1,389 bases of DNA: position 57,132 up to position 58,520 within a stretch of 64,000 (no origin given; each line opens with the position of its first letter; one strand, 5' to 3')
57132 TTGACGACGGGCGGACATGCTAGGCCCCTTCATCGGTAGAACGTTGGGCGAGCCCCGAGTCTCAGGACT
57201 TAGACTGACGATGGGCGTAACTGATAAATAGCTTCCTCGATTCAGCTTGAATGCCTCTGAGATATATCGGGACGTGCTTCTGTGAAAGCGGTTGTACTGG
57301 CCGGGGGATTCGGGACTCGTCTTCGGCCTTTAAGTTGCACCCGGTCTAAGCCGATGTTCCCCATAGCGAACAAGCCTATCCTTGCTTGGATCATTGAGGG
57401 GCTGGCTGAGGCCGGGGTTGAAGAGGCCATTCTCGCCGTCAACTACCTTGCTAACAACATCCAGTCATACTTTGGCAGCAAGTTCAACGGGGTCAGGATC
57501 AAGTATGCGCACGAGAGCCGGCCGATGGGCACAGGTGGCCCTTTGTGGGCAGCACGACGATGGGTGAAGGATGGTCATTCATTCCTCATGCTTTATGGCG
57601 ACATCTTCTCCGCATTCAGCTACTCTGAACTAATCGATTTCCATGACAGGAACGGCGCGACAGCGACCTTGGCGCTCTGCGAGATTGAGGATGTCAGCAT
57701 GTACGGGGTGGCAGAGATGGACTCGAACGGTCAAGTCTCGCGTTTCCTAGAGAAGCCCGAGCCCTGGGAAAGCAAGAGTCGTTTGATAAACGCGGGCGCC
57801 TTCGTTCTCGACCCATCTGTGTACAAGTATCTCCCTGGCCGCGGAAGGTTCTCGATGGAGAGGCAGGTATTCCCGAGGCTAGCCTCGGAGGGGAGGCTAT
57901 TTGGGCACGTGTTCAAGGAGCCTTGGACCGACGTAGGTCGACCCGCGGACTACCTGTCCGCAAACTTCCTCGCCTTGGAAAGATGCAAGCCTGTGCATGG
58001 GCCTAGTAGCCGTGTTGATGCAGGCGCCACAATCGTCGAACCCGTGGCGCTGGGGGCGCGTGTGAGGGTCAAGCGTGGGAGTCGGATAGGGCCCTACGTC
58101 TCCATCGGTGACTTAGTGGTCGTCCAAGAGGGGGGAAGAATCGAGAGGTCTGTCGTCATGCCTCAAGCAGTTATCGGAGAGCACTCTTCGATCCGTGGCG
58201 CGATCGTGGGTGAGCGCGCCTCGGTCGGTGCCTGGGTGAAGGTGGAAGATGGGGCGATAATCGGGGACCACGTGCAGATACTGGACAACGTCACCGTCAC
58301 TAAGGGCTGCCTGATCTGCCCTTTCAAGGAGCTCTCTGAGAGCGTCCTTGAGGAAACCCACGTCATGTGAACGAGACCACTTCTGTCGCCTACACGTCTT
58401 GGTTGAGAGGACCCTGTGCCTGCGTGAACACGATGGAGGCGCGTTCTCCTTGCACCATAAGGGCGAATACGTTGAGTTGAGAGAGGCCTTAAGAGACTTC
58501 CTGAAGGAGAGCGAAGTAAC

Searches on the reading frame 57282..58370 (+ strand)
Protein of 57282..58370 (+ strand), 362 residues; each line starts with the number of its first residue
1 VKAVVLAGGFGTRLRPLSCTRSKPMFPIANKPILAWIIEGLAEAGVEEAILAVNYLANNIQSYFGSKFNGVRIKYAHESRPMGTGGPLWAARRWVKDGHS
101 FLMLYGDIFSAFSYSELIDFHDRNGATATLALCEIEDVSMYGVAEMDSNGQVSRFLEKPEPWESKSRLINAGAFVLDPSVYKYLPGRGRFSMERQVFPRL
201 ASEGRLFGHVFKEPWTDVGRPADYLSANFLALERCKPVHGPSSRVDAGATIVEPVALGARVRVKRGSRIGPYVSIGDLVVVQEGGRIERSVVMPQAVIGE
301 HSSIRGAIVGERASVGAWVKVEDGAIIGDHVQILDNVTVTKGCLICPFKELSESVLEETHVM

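Call 61: search_protein_families(library=pfam, proteins=[window:57282-58370:+], max_evalue=0.01)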
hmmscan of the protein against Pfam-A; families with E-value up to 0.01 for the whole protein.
window:57282-58370:+ (362 aa): 7 families
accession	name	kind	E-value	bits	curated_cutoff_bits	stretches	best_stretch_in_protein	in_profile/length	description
PF00483.29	NTP_transferase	-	1.3e-44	153.1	21.2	1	2-228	1-239/245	Nucleotidyl transferase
PF25087.1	GMPPB_C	-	1.5e-15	57.3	39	1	252-358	2-107/110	GMPPB C-terminal domain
PF00132.30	Hexapep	-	7.8e-14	51.1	27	2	306-341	1-36/36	Bacterial transferase hexapeptide (six repeats)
PF25084.1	LbH_EIF2B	-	8.2e-14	51.9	54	1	259-346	8-94/105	EIF2B subunit epsilon LbH domain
PF12804.13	NTP_transf_3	-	1.3e-08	35.6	27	1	3-108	1-96/160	MobA-like NTP transferase domain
PF24894.1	Hexapep_GlmU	-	5.9e-06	26.8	23.3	1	281-339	26-83/104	GlmU-like, C-terminal hexapeptide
PF25247.1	LbH_GLGC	-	0.00023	21.6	27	1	252-345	29-123/135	GLGC left-handed parallel beta-helix domain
